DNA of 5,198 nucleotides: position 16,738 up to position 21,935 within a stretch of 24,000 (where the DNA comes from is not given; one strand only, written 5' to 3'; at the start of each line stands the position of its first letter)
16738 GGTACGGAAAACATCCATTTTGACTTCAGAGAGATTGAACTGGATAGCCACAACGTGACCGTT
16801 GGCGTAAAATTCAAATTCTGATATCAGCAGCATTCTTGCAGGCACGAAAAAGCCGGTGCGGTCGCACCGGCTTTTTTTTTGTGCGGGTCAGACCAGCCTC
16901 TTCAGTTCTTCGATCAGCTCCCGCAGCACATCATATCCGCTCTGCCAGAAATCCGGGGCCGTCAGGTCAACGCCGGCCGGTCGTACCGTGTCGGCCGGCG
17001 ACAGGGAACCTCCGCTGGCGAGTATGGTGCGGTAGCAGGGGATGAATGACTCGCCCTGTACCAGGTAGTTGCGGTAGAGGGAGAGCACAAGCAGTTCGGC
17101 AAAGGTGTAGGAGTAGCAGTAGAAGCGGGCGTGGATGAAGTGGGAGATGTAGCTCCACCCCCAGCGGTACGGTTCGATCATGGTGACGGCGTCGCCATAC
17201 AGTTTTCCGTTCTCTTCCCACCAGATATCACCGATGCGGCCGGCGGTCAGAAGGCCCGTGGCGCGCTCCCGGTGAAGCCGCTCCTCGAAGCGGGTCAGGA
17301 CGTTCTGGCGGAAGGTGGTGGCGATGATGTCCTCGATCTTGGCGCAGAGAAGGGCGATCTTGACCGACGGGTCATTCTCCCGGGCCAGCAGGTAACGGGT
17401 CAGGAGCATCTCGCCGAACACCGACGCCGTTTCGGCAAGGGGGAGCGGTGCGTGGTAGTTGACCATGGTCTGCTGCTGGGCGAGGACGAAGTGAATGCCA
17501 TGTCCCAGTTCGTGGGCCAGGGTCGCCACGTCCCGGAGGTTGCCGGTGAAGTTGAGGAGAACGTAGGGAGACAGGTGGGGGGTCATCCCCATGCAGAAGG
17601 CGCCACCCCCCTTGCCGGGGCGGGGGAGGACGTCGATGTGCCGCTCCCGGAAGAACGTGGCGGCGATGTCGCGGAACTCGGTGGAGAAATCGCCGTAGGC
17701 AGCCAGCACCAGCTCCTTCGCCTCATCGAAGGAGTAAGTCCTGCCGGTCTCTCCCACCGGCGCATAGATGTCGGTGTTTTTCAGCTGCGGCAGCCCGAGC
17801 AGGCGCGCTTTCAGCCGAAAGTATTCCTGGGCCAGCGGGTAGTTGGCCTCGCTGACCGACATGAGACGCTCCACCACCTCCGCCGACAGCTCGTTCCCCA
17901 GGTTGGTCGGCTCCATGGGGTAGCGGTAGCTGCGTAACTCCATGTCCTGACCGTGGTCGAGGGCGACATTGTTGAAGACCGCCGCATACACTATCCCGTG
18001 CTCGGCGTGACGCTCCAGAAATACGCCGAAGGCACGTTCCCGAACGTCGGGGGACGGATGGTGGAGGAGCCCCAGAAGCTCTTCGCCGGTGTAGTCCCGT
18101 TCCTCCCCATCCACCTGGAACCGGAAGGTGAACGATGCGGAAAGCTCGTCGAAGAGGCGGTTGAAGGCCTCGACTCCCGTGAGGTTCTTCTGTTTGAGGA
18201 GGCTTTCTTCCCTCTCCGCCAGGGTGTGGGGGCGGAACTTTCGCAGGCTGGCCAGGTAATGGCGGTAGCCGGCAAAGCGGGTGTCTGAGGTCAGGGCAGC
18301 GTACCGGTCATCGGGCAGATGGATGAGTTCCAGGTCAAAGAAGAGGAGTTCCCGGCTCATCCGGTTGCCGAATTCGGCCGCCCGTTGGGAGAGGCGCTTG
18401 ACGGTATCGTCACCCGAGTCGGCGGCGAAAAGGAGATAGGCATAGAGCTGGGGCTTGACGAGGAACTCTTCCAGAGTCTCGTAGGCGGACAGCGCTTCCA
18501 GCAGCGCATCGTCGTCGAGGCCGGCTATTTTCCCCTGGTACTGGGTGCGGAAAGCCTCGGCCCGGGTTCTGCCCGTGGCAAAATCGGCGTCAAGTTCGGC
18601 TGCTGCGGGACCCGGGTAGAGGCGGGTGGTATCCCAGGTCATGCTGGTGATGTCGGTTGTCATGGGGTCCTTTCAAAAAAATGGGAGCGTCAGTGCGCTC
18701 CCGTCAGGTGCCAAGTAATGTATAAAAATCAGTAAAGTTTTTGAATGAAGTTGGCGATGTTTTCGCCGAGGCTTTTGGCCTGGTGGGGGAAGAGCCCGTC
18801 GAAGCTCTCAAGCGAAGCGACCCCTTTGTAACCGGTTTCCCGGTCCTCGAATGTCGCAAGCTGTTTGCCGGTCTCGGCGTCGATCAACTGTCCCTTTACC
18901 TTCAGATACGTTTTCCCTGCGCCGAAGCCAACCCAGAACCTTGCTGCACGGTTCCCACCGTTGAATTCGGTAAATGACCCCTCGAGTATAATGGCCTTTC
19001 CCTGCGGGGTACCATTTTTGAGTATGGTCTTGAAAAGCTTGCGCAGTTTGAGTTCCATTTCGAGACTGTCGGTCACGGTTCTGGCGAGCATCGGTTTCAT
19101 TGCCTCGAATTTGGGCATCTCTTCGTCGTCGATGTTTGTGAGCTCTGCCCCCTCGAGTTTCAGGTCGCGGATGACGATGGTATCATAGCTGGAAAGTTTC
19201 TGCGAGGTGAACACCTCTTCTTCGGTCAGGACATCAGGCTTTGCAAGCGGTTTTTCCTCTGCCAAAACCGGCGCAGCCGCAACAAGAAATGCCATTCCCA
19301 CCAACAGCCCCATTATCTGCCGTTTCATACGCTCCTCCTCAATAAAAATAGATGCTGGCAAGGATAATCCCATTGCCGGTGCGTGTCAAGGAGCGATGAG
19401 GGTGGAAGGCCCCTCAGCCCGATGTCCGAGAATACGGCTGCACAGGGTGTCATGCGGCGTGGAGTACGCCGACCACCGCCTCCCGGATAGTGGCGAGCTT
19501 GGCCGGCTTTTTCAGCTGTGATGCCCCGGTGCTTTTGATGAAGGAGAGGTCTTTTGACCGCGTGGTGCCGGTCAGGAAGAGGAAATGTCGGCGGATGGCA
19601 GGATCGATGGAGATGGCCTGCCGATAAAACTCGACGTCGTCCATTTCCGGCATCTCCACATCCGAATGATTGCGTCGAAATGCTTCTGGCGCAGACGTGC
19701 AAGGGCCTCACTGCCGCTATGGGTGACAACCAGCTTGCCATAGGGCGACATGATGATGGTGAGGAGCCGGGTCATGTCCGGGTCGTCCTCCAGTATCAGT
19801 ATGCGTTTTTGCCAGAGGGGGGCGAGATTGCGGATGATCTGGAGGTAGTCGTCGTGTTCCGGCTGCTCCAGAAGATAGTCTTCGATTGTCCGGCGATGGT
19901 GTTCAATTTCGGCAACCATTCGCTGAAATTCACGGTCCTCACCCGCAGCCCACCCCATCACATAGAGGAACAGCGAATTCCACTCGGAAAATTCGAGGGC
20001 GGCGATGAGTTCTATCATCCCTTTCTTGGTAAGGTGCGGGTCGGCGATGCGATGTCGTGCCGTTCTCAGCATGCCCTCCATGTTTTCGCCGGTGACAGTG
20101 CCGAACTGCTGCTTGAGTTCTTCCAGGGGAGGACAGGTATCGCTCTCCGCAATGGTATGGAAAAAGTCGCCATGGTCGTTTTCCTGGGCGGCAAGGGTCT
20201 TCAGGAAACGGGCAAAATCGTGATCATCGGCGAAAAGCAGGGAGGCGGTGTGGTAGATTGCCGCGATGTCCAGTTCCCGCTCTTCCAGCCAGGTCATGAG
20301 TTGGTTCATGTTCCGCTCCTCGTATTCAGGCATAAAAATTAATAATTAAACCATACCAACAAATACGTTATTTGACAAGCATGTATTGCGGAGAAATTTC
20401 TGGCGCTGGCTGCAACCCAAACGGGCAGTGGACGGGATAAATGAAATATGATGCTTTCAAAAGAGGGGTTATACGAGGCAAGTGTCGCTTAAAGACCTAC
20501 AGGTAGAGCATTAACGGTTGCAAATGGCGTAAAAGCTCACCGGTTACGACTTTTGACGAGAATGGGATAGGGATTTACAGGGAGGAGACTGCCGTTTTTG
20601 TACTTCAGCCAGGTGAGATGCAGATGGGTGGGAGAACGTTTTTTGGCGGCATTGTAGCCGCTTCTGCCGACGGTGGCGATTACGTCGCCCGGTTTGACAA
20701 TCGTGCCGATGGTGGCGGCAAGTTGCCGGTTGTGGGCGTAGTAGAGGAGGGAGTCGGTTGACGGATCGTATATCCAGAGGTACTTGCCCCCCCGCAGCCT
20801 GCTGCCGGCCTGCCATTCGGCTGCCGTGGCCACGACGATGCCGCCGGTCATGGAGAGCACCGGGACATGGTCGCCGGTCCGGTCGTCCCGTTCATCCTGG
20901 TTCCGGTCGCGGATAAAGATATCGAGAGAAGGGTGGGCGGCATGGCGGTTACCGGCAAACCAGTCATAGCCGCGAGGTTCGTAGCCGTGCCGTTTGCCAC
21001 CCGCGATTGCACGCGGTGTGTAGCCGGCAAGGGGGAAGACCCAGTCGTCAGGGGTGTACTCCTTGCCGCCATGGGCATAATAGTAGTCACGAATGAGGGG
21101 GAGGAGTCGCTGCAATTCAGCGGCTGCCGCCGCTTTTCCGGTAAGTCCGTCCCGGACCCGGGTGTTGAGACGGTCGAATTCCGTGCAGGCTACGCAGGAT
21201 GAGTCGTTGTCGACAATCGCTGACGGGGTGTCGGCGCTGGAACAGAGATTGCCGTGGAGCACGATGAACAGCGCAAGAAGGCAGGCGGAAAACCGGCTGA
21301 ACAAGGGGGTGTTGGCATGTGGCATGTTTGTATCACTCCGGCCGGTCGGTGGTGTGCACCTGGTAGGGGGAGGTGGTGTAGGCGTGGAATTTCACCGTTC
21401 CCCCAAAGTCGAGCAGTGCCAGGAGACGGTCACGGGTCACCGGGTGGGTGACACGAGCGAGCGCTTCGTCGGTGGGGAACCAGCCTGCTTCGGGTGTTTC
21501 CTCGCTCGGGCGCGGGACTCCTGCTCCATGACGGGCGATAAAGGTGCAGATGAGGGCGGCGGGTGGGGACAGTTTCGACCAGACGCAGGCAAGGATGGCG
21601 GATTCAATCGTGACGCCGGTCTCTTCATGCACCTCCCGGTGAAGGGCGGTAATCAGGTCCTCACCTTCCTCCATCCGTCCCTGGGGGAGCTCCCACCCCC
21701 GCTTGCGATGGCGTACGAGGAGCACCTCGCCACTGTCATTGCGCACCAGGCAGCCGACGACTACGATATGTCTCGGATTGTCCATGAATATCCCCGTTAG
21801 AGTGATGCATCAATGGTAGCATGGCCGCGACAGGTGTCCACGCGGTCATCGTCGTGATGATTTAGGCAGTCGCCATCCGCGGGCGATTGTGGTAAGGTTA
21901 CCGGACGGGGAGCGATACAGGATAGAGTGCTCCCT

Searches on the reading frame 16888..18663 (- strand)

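Call 30: search_protein_families(library=pfam, proteins=[window:16888-18663:-], max_evalue=0.00001)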
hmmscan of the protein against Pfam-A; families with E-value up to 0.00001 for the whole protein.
window:16888-18663:- (591 aa): 2 families
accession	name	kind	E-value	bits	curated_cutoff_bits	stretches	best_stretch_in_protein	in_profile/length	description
PF01432.26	Peptidase_M3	-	1.2e-44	153.9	27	1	199-577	2-455/457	Peptidase family M3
PF08439.15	Peptidase_M3_N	-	3.4e-16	59.7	25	1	112-180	1-70/70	Oligopeptidase F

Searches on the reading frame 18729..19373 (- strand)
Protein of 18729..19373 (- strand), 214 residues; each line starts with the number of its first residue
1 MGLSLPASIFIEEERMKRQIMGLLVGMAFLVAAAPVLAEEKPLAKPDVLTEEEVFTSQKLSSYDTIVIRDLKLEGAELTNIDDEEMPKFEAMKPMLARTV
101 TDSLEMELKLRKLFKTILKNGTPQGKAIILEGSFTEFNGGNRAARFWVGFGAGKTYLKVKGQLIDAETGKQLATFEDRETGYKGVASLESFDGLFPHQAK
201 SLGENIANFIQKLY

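Call 30: search_protein_families(library=pfam, proteins=[window:18729-19373:-], max_evalue=0.00001)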
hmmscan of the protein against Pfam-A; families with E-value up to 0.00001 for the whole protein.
window:18729-19373:- (214 aa): 1 family
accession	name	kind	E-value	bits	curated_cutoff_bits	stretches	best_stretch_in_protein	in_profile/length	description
PF14366.11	DUF4410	-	5.4e-37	126.9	26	1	66-183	1-118/120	Domain of unknown function (DUF4410)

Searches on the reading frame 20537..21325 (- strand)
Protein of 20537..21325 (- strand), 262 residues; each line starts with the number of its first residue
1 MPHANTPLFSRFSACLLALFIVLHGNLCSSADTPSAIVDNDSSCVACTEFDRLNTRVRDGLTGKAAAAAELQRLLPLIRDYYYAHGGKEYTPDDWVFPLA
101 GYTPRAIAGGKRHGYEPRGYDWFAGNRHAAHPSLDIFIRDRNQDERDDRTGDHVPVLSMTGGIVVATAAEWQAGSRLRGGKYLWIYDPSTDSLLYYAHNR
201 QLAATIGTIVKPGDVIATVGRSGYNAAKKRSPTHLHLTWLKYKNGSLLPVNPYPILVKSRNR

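Call 30: search_protein_families(library=pfam, proteins=[window:20537-21325:-], max_evalue=0.00001)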
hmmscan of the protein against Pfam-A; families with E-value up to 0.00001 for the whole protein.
window:20537-21325:- (262 aa): 1 family
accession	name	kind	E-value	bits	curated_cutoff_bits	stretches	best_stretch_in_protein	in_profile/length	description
PF01551.29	Peptidase_M23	-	9.5e-09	35.8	28.7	1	153-241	13-89/96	Peptidase family M23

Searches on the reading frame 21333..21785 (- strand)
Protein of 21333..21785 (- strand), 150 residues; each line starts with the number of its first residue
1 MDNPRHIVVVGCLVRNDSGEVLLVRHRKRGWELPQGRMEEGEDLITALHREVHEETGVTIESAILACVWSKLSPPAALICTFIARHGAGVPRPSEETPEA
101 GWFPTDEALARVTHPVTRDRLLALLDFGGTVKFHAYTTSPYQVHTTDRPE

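Call 30: search_protein_families(library=pfam, proteins=[window:21333-21785:-], max_evalue=0.00001)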
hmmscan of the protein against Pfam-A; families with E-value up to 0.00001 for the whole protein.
window:21333-21785:- (150 aa): 1 family
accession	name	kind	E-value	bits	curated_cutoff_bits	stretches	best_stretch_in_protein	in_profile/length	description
PF00293.34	NUDIX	-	4e-20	72.6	21.1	1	6-119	2-128/134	NUDIX domain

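Call 49: find_encoding_contigs(protein=window:21333-21785:-, flank=10000, max_places=2)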
Protein window:21333-21785:- (150 aa): no gene with exactly this product is on record in the collection.
